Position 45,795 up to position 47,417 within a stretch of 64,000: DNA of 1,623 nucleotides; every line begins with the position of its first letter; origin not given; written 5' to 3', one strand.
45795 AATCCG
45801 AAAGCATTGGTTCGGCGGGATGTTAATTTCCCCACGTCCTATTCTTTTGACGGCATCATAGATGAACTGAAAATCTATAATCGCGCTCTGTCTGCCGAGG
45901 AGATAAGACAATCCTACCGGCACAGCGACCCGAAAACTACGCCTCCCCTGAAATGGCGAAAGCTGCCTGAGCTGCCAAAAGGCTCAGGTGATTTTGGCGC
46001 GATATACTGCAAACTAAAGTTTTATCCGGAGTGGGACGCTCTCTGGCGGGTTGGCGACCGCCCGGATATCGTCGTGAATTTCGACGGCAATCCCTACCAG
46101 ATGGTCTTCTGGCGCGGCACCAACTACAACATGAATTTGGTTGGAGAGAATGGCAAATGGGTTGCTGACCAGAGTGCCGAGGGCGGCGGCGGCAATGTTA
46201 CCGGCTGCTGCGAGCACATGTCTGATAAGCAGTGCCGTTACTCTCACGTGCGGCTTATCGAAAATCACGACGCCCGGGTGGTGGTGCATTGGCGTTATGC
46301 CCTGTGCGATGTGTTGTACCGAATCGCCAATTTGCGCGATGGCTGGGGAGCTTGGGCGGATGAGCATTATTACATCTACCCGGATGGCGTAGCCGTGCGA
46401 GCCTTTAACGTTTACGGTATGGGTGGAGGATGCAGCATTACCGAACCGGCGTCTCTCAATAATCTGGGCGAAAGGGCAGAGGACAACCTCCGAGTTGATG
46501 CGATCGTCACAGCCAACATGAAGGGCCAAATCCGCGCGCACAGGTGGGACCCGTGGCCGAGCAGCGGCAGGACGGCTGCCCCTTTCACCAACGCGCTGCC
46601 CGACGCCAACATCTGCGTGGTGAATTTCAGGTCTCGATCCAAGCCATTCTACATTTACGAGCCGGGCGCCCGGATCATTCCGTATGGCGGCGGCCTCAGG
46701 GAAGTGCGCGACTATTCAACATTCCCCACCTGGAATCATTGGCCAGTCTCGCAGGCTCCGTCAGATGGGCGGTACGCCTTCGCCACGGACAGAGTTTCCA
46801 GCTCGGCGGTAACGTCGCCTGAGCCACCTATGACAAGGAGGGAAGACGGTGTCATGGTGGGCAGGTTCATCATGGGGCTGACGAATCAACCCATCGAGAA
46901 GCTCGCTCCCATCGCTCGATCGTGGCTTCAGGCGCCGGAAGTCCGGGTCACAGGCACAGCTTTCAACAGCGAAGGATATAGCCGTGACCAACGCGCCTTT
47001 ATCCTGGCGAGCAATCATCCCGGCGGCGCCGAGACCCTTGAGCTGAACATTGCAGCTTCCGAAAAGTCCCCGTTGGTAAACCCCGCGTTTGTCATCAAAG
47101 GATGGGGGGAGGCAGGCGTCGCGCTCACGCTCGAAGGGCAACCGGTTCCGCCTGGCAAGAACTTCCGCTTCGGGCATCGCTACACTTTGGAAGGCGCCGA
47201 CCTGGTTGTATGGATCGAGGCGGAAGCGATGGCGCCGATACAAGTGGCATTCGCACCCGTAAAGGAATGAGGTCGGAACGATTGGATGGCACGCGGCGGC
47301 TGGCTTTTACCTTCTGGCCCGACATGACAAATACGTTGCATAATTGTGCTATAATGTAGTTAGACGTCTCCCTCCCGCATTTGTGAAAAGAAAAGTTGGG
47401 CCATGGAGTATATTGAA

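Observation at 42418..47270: Tandem paralogs with LamG plus an uncharacterised domain of about 440 aa heading a sugar-uptake locus: candidate new carbohydrate-active family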

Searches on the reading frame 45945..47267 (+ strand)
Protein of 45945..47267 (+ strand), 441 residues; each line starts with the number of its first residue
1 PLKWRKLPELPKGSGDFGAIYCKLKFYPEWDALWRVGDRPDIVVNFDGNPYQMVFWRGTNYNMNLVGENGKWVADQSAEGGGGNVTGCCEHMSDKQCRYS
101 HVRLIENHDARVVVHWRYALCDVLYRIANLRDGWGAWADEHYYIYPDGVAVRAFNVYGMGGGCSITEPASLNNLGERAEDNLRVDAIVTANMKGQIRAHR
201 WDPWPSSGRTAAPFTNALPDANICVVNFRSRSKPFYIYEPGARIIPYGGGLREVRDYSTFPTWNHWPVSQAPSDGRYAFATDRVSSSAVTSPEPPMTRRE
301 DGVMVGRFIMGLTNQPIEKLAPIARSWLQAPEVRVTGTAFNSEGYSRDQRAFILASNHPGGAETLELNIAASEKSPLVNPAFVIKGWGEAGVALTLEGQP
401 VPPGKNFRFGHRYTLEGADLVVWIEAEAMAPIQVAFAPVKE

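Call 24: search_protein_representatives(protein=window:45945-47267:+)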
Query: 441 residues. Proteins with E-value up to 0.001 (for the whole library): 1380; up to 1e-10: 857; up to 1e-30: 326. The best 150 are listed.
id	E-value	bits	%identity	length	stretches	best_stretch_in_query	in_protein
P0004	1.8e-243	825.1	78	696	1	2-439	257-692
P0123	2.0e-141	488.7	37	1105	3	1-440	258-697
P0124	8.2e-136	470.1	53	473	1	2-430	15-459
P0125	1.3e-125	436.5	49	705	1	1-439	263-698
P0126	9.8e-124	430.3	40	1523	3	3-428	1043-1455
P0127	9.1e-122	423.8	39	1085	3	5-438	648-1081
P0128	2.0e-119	416.1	45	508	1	1-439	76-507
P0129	1.8e-115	403.1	38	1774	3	2-436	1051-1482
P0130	4.9e-113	395.0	44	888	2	12-427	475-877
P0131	3.3e-111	389.0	39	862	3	8-431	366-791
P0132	3.1e-110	385.8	43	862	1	1-440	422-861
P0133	3.3e-109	382.4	45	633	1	5-436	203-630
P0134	3.0e-105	369.4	43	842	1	1-427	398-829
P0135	7.2e-104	364.8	36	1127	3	2-431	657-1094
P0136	1.8e-102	360.2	42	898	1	1-437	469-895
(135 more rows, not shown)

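Call 31: search_solved_structures(query=A2, max_evalue=10)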
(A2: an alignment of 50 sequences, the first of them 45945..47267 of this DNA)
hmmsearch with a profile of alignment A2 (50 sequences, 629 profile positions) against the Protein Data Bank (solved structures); distinct sequences matched with E-value up to 10: 5.
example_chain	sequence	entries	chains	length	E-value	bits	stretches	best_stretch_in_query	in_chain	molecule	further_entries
7dnm_B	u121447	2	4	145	0.3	13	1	197-239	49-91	AgCarC2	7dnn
4u8h_A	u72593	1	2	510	1.5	10.7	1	161-228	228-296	Cryptochrome-2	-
4i6e_A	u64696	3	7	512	1.5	10.7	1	161-228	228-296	Cryptochrome-2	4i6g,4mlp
6kx8_A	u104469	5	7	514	1.5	10.7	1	161-228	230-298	Cryptochrome-2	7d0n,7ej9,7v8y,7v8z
4i6j_A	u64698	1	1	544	1.6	10.6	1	161-228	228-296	Cryptochrome-2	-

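Call 41: predict_structure(alignment_id=A2)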
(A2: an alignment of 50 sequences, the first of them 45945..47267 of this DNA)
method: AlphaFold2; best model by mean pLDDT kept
length: 441 residues; sequences in the alignment: 50
mean_pLDDT: 86.4   pTM: 0.91
mean pLDDT of the five models: 86.4, 86.2, 85.1, 83.5, 82.0
residues with pLDDT >= 90: 241; 70-90: 140; 50-70: 45; < 50: 15
segments of 3 or more residues with pLDDT < 50: 204-209, 267-273
pLDDT, mean of each block of 10 residues (from residue 1): 68 83 81 72 91 85 88 88 78 69 95 94 85 90 97 93 88 86 88 92 52 78 94 95 78 68 60 55 80 92 96 95 98 96 98 91 92 98 96 98 97 94 98 96 58
secondary structure, 60 per line:
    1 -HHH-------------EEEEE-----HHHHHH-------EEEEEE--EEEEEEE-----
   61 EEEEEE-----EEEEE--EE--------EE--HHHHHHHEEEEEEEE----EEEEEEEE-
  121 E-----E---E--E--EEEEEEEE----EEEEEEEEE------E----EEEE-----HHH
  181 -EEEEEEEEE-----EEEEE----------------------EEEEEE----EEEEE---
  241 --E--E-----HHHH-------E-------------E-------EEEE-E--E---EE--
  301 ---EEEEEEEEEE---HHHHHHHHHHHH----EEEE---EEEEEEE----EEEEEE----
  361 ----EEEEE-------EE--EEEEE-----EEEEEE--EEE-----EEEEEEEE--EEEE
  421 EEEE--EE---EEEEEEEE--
elements in order: E18-22 H28-33 E41-46 E49-55 E61-66 E72-76 H93-99 E100-107 E112-119 E137-144 E149-157 E169-172 E182-190 E196-200 E223-228 E233-237 H252-255 E285-288 E304-313 H317-328 E333-336 E340-346 E351-356 E365-369 E381-385 E391-396 E399-401 E407-414 E417-424 E432-439

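Call 43: fold_search(model_id=the predicted structure, library=pdb)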
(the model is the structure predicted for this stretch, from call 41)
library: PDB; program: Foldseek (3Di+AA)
matches with E <= 10: 688; with E <= 0.001: 50
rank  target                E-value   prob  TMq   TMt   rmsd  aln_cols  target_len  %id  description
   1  6sd0_A                5.6e-08  1.00  0.31  0.15  14.3       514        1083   10  Structure of beta-galactosidase from Thermotoga maritima. (released 2020-01-15)
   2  8ip2_A                1.8e-06  1.00  0.34  0.32  20.8       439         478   10  Escherichia coli OpgG mutant-D361N with beta-1,2-glucan (released 2024-03-13)
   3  9hpm_A                8.0e-05  1.00  0.30  0.16  10.4       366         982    9  E. coli beta-galactosidase labeled with Chromeo P503 dye purified using MISO from 1ug (released 2025-11-05)
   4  8h2i_cA               9.9e-05  1.00  0.29  0.41  12.4       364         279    8  Near-atomic structure of five-fold averaged PBCV-1 capsid (released 2022-11-16)
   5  6tte_A                1.3e-04  1.00  0.29  0.15  10.4       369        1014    8  Beta-galactosidase in complex with PETG (released 2020-01-15)
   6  1px3_D                1.4e-04  1.00  0.28  0.14  10.4       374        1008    7  E. COLI (LACZ) BETA-GALACTOSIDASE (G794A) (released 2004-06-15)
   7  9hki_A                1.4e-04  1.00  0.27  0.14  10.6       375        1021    8  Plunge-frozen beta-galactosidase (released 2025-12-17)
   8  3dym_A                1.7e-04  1.00  0.31  0.15  10.3       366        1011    8  E. coli (lacZ) beta-galactosidase (H418E) (released 2008-10-28)
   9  3vd5_A                1.9e-04  1.00  0.31  0.16  10.7       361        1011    8  E. coli (lacZ) beta-galactosidase (N460S) (released 2012-04-11)
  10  6f2p                  2.0e-04  0.96  0.28  0.14  15.2       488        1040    8  Structure of Paenibacillus xanthan lyase to 2.6 A resolution (released 2018-12-05)
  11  6x1q_A                2.3e-04  1.00  0.29  0.15   9.1       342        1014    7  1.8 Angstrom resolution structure of b-galactosidase with a 200 kV cryoARM electron microscope (released 2020-07-01)
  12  9hlm_A                2.8e-04  1.00  0.31  0.16  10.2       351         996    8  Soft-landed and rehydrated beta-galactosidase (best particles) (released 2025-12-17)
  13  1px3_C                2.8e-04  1.00  0.30  0.15  10.3       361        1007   10  E. COLI (LACZ) BETA-GALACTOSIDASE (G794A) (released 2004-06-15)
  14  3vd9_B                2.9e-04  1.00  0.30  0.15  10.0       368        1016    8  E. coli (lacZ) beta-galactosidase (N460S) in complex with IPTG (released 2012-04-11)
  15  6cvm_A                2.9e-04  1.00  0.29  0.14   9.5       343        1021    8  Atomic resolution cryo-EM structure of beta-galactosidase (released 2018-05-30)
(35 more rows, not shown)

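Call 50: find_related_loci(query=A2, collection=genome_contigs, flank=10000)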
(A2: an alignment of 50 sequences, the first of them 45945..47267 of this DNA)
Query A2 (441 aa) in genome_contigs; peptide patterns used: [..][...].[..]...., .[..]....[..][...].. (x = any residue, [..] = any of these).
300 stretches matched a pattern; 274 encode a relative of the query (tblastn E <= 1e-3); the best 80 are kept; 75 distinct loci.
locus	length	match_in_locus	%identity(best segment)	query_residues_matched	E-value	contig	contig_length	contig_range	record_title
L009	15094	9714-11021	77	2-439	0e+0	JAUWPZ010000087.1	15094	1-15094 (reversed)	MAG: Sedimentisphaerales bacterium isolate CSMAG_2489 CSMAG_2489_k141_22430_length_15094_cov_15.9559, whole genome shotg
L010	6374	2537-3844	76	2-439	0e+0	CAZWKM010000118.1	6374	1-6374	MAG TPA_asm: uncultured Pirellulales bacterium isolate SRP068000_co2_152 genome assembly, contig: NODE_17222_length_6374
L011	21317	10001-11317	73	2-440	0e+0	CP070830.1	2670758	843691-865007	MAG: Planctomycetota bacterium isolate bin1080 chromosome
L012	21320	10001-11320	73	2-440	0e+0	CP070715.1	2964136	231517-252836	MAG: Planctomycetota bacterium isolate bin49 chromosome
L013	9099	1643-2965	72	1-441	0e+0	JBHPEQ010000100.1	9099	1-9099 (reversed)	Planctomycetota bacterium isolate SAG AM-311-F19 NODE_100_length_9099_cov_26.737174, whole genome shotgun sequence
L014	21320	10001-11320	72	2-441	0e+0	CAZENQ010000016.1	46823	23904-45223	MAG TPA_asm: uncultured Pirellulales bacterium isolate SRP068000_co1_348 genome assembly, contig: NODE_678_length_46823_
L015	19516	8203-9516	71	2-439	0e+0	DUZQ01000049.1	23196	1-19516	MAG TPA_asm: Planctomycetota bacterium isolate MAG_18080_pl_157 Ga0180433_10003456, whole genome shotgun sequence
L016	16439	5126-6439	72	2-438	0e+0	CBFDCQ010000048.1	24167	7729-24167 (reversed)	MAG TPA_asm: uncultured bacterium isolate SRR26215682_binner13_Refined_62 genome assembly, contig: ERZ25073476.515, whol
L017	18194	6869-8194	69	1-441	0e+0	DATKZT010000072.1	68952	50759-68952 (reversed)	MAG TPA_asm: Sedimentisphaerales bacterium isolate SMAG_U14252 k141_3846822, whole genome shotgun sequence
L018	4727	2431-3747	68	2-438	0e+0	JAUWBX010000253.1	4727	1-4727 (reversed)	MAG: Phycisphaerae bacterium isolate CSMAG_2123 CSMAG_2123_k141_400550_length_4727_cov_7.0000, whole genome shotgun sequ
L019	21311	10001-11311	67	2-440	0e+0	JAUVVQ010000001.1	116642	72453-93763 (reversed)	MAG: Phycisphaerae bacterium isolate CSMAG_1168 CSMAG_1168_k127_6539639_length_116642_cov_19.0075, whole genome shotgun 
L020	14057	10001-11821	63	2-439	0e+0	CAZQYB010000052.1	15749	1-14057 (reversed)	MAG TPA_asm: uncultured Pirellulales bacterium isolate SRP068000_co3_530 genome assembly, contig: NODE_4060_length_15749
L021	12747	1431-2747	62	2-438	0e+0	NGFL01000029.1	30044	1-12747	MAG: candidate division TA06 bacterium JGI_Cruoil_03_38_101 JGI24025J20009_10000515, whole genome shotgun sequence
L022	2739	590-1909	61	2-439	0e+0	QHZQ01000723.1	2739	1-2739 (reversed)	MAG: Acidobacteria bacterium isolate gp11 AA57 14_1009_16_40cm_scaffold_330891_curated, whole genome shotgun sequence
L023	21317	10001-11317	61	1-441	0e+0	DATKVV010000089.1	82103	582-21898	MAG TPA_asm: Sedimentisphaerales bacterium isolate SMAG_U14143 k141_451048, whole genome shotgun sequence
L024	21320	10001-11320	59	1-438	7e-171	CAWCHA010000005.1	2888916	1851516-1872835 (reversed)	MAG: Terriglobia bacterium isolate MFD09368.bin.1.186 genome assembly, contig: contig_45, whole genome shotgun sequence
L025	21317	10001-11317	60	2-438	4e-170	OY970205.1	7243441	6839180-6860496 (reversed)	MAG: uncultured Acidobacteriaceae bacterium isolate MFD02248.bin.1.24 genome assembly, chromosome: 1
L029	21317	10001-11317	57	1-437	2e-167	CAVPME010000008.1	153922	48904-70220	MAG: Terriglobia bacterium isolate MFD10113.bin.2.61 genome assembly, contig: contig_3375, whole genome shotgun sequence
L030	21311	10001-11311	60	5-440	3e-167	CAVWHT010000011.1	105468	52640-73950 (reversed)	MAG: uncultured Acidobacteriota bacterium isolate MFD01299.bin.2.91 genome assembly, contig: contig_17784, whole genome 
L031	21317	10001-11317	57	1-437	5e-164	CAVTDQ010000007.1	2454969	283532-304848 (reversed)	MAG: Terriglobia bacterium isolate MFD01213.bin.1.238 genome assembly, contig: contig_321, whole genome shotgun sequence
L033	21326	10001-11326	56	2-441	4e-159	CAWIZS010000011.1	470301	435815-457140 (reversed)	MAG: uncultured Acidobacteriota bacterium isolate MFD06092.bin.1.230 genome assembly, contig: contig_8885, whole genome 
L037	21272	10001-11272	51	2-425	2e-135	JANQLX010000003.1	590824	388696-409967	MAG: Allomuricauda sp. isolate PL25a_bin.75 k99_4126943, whole genome shotgun sequence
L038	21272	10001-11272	51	2-425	4e-135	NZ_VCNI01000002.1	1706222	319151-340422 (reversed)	Flagellimonas algicola strain AsT0115 AsT0115_2, whole genome shotgun sequence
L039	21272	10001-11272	51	2-425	1e-134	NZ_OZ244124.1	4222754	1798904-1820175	MAG: Flagellimonas sp. isolate b09d5763-d4a8-4d74-9360-60d36be1bede chromosome 1, complete sequence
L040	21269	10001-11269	50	1-439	9e-134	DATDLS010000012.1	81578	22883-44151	MAG TPA_asm: Terracidiphilus sp. isolate SMAG_U390 k141_838033, whole genome shotgun sequence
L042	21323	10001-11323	48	1-439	4e-126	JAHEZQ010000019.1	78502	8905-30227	MAG: Melioribacter sp. isolate nzgw155 NODE_393_length_78503_cov_4.272142, whole genome shotgun sequence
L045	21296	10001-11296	46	5-438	3e-123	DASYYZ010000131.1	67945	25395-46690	MAG TPA_asm: Terriglobia bacterium isolate SMAG_U6349 k141_628513, whole genome shotgun sequence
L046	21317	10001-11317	58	2-438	2e-165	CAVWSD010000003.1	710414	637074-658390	MAG: uncultured Acidobacteriaceae bacterium isolate MFD01213.bin.1.53 genome assembly, contig: contig_1420, whole genome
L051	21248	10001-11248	46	5-441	2e-116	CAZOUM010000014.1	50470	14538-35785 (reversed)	MAG TPA_asm: uncultured Pirellulales bacterium isolate SRP068000_co1_482 genome assembly, contig: NODE_575_length_50470_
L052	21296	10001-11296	45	1-439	5e-116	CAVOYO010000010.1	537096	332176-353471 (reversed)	MAG: uncultured Acidobacteriota bacterium isolate MFD09779.bin.2.31 genome assembly, contig: contig_30666, whole genome 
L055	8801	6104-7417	42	1-438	8e-115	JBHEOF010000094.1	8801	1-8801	MAG: Bacteroidales bacterium isolate S6_bin.21.strict S6_NODE_94, whole genome shotgun sequence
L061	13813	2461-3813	41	1-441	3e-112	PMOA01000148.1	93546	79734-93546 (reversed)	MAG: Limisphaerales bacterium isolate palsa_1371 73.20110600_P1D.3_contig_3012, whole genome shotgun sequence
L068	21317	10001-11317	40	1-439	1e-105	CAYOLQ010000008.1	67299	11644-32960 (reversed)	MAG TPA_asm: uncultured Chitinophaga sp. isolate SRP272421_co2_74 genome assembly, contig: NODE_591_length_67299_cov_5.9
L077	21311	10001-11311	38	2-439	8e-101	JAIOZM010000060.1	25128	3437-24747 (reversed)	MAG: Bacteroidales bacterium isolate Tobar13.5m-G9 Tobar13-5m-C2196, whole genome shotgun sequence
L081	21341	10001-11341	39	1-428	7e-100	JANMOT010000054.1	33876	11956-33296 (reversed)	MAG: Sphingobacteriia bacterium isolate OTE_58_metabat_11 OTE_58_k141_4594844, whole genome shotgun sequence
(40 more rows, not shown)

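Call 53: search_protein_families(library=pfam, proteins=[L042:11389-12957:+, L040:583-1563:+, L040:4422-8231:+, L068:6571-8112:+, L029:6440-8782:+, L031:16427-17365:-, L046:7142-7552:+, L045:12360-13226:+, L024:11559-12785:-], max_evalue=0.00001)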
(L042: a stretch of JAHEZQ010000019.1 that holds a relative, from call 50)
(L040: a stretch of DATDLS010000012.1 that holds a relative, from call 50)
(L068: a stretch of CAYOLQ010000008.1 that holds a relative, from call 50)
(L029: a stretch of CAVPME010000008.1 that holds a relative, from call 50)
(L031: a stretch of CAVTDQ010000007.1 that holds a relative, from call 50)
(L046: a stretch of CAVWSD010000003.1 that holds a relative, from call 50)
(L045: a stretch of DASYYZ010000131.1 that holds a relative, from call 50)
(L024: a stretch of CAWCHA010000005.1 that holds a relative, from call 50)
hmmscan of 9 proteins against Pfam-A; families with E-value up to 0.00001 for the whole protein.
L042:11389-12957:+ (522 aa): 1 family
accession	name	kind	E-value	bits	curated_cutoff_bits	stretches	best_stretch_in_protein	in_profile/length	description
PF00474.23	SSF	-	9.8e-43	147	22.8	1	38-439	1-404/406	Sodium:solute symporter family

L040:583-1563:+ (326 aa): 3 families
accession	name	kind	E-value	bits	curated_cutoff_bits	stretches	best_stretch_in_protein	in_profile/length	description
PF08240.17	ADH_N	-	8.9e-26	90.6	23.5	1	24-129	2-100/104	Alcohol dehydrogenase GroES-like domain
PF00107.32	ADH_zinc_N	-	9.5e-17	61.6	31.8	1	170-283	1-128/129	Zinc-binding dehydrogenase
PF16912.11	Glu_dehyd_C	-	9.7e-08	32.2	34.9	1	159-321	30-210/211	Glucose dehydrogenase C-terminus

L040:4422-8231:+ (1269 aa): 3 families
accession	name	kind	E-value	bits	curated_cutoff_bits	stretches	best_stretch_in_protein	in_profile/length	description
PF25183.1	OMP_b-brl_4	-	2.5e-160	536.1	30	1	260-1262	2-838/838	Outer membrane beta barrel domain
PF13620.12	CarboxypepD_reg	-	2.6e-18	66.6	32.3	1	40-118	3-81/82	Carboxypeptidase regulatory-like domain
PF13715.12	CarbopepD_reg_2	-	1.7e-06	28.4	32.2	1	40-122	2-80/88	CarboxypepD_reg-like domain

L068:6571-8112:+ (513 aa): 3 families
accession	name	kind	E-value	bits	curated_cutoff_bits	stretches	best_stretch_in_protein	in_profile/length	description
PF00884.28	Sulfatase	-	4.9e-56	190.7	25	1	69-400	1-298/301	Sulfatase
PF16347.10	SGSH_C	-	5.6e-12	46.5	29.3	1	358-482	8-136/154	N-sulphoglucosamine sulphohydrolase, C-terminal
PF01663.27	Phosphodiest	-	5.8e-06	26.6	23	0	298-336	182-220/342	Type I phosphodiesterase / nucleotide pyrophosphatase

L029:6440-8782:+ (780 aa): 2 families
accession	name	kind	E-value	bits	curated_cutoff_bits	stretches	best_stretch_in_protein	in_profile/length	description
PF21231.2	GH141_M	-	1.8e-09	38.1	27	1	239-325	66-155/156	GH141 insertion domain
PF13229.12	Beta_helix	-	7.9e-08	32.5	25.9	1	392-518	3-133/158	Right handed beta helix region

L031:16427-17365:- (312 aa): 1 family
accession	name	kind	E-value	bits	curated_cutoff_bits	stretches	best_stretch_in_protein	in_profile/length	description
PF00248.27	Aldo_ket_red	-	3.3e-48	164.7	24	1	15-302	1-290/291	Aldo/keto reductase family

L046:7142-7552:+ (136 aa): 1 family
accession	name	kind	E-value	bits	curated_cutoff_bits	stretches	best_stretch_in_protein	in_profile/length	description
PF05336.19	rhaM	-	8.3e-17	61.8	23.4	1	30-134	1-104/105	L-rhamnose mutarotase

L045:12360-13226:+ (288 aa): 1 family
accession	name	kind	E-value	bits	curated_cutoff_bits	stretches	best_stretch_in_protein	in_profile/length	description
PF04909.20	Amidohydro_2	-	8.9e-46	157.4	26.4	1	14-286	1-289/289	Amidohydrolase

L024:11559-12785:- (408 aa): 2 families
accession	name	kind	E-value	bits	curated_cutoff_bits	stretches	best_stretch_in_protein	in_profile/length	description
PF13088.12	BNR_2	-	8.4e-56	189.8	31.4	1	113-378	1-258/277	BNR repeat-like domain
PF02012.26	BNR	-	2.1e-06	27.3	27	0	252-261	2-11/12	BNR/Asp-box repeat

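Call 54: search_protein_families(library=pfam, proteins=[L025:7505-8281:+, L055:3659-4825:+, L037:4254-6659:+, L033:8183-8893:-, L077:9-1136:+, L039:2534-4072:+, L046:18811-19986:-, L030:15287-16327:+], max_evalue=0.00001)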
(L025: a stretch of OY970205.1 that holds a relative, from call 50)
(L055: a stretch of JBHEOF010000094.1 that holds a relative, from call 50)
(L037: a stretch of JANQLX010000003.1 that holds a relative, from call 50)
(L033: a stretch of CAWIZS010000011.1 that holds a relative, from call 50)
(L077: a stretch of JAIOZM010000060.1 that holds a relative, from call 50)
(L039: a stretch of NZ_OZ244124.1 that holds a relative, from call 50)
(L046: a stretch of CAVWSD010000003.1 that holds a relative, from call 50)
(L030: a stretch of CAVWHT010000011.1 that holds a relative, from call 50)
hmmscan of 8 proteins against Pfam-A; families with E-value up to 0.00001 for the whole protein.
L025:7505-8281:+ (258 aa): 4 families
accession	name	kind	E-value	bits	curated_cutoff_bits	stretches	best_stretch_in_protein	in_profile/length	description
PF13561.12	adh_short_C2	-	2.9e-62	210.8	27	1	19-251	5-235/236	Enoyl-(Acyl carrier protein) reductase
PF00106.31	adh_short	-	8.8e-57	192.2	26.6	1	11-201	1-191/195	short chain dehydrogenase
PF08659.16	KR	-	8.5e-15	55.6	22.6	1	12-174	2-164/180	KR domain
PF01370.27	Epimerase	-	1.4e-07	31.7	20.9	1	14-235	2-227/240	NAD dependent epimerase/dehydratase family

L055:3659-4825:+ (388 aa): 3 families
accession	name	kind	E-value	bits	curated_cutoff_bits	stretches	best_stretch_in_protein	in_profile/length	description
PF00465.25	Fe-ADH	-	2.3e-48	164.4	31.3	1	10-181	2-168/168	Iron-containing alcohol dehydrogenase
PF25137.1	ADH_Fe_C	-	3.4e-40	138.2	27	1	192-387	1-193/194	Fe-containing alcohol dehydrogenase family, C-terminal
PF13685.12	Fe-ADH_2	-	2.6e-08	34.4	28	1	14-112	2-97/149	Iron-containing alcohol dehydrogenase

L037:4254-6659:+ (801 aa): 3 families
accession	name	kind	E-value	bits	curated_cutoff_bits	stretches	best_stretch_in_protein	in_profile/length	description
PF22124.2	Glyco_hydro_95_cat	-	4.4e-73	247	27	1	314-719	1-408/408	Glycosyl hydrolase family 95 catalytic domain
PF14498.12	Glyco_hyd_65N_2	-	6.2e-26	92.3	27.7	1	41-295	4-233/234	Glycosyl hydrolase family 65, N-terminal domain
PF21307.2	Glyco_hydro_95_C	-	1.3e-20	74.2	27.6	1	721-783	1-62/94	Glycoside hydrolase family 95, C-terminal domain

L033:8183-8893:- (236 aa): 2 families
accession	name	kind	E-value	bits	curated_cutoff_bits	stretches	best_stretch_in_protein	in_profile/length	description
PF07729.17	FCD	-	1e-25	91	24.3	1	104-223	1-124/125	FCD domain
PF00392.27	GntR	-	3.9e-16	58.9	27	1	19-78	4-63/64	Bacterial regulatory proteins, gntR family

L077:9-1136:+ (375 aa): 1 family
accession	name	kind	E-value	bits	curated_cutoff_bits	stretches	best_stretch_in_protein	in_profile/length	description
PF13088.12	BNR_2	-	6.4e-08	32.7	31.4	1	224-353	161-275/277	BNR repeat-like domain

L039:2534-4072:+ (512 aa): 2 families
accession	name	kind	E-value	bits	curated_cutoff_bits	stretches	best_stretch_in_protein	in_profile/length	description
PF07980.17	SusD_RagB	-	1.2e-34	120.7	23.1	1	259-509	1-294/297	SusD family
PF14322.12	SusD-like_3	-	2.7e-15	57.6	27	1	31-219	3-190/191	Starch-binding associating with outer membrane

L046:18811-19986:- (391 aa): 4 families
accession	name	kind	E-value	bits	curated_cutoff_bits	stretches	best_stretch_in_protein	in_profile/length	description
PF01408.29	GFO_IDH_MocA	-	2.1e-18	67.6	24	1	31-152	1-119/120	Oxidoreductase family, NAD-binding Rossmann fold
PF22725.1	GFO_IDH_MocA_C3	-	9.9e-13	48.6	27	1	161-310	1-123/124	GFO/IDH/MocA C-terminal domain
PF02894.22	GFO_IDH_MocA_C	-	3.1e-12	47.2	22.9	1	216-373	30-204/218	Oxidoreductase family, C-terminal alpha/beta domain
PF19051.5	GFO_IDH_MocA_C2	-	2e-07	31.3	23.3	1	189-255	41-107/254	Oxidoreductase family, C-terminal alpha/beta domain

L030:15287-16327:+ (346 aa): 1 family
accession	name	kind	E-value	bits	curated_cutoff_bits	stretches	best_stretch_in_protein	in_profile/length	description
PF00248.27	Aldo_ket_red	-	2e-49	168.7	24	1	33-314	2-290/291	Aldo/keto reductase family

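Call 65: search_protein_families(library=pfam, alignment_id=A3, max_evalue=0.00001)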
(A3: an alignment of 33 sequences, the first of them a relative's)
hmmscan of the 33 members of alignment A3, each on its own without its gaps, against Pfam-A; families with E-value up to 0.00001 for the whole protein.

A. member 1, P0123 (1105 aa): 1 family
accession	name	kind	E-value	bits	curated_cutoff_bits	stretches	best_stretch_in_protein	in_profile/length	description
PF13385.13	Laminin_G_3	-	2.4e-21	76.9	27.6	1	84-245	16-151/151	Concanavalin A-like lectin/glucanases superfamily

B. families by the number of members that match (of 33 scanned): 18 families
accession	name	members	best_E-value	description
PF13385.13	Laminin_G_3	28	2.8e-64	Concanavalin A-like lectin/glucanases superfamily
PF03160.20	Calx-beta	6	1.2e-36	Calx-beta domain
PF22352.2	K319L-like_PKD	5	2.7e-10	K319L-like, PKD domain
PF18998.6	Flg_new_2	3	4.6e-29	Divergent InlB B-repeat domain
PF00354.24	Pentaxin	3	2.4e-10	Pentaxin family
PF00041.27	fn3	2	2.4e-11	Fibronectin type III domain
PF02210.31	Laminin_G_2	2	3.7e-11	Laminin G domain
PF18962.6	Por_Secre_tail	2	7.5e-09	Secretion system C-terminal sorting domain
PF17996.7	CE2_N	2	5.5e-07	Carbohydrate esterase 2 N-terminal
PF02368.24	Big_2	2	8.8e-07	Bacterial Ig-like domain (group 2)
PF12831.13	FAD_oxidored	1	1.3e-100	FAD dependent oxidoreductase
PF17829.7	GH115_C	1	2.5e-12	Glycosyl hydrolase family 115 C-terminal domain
PF22359.2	Big-like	1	6.7e-11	Bacterial Ig-like domain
PF22633.2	F5_F8_type_C_2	1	9e-09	NedA-like, galactose-binding domain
PF00754.31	F5_F8_type_C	1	3.9e-08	F5/8 type C domain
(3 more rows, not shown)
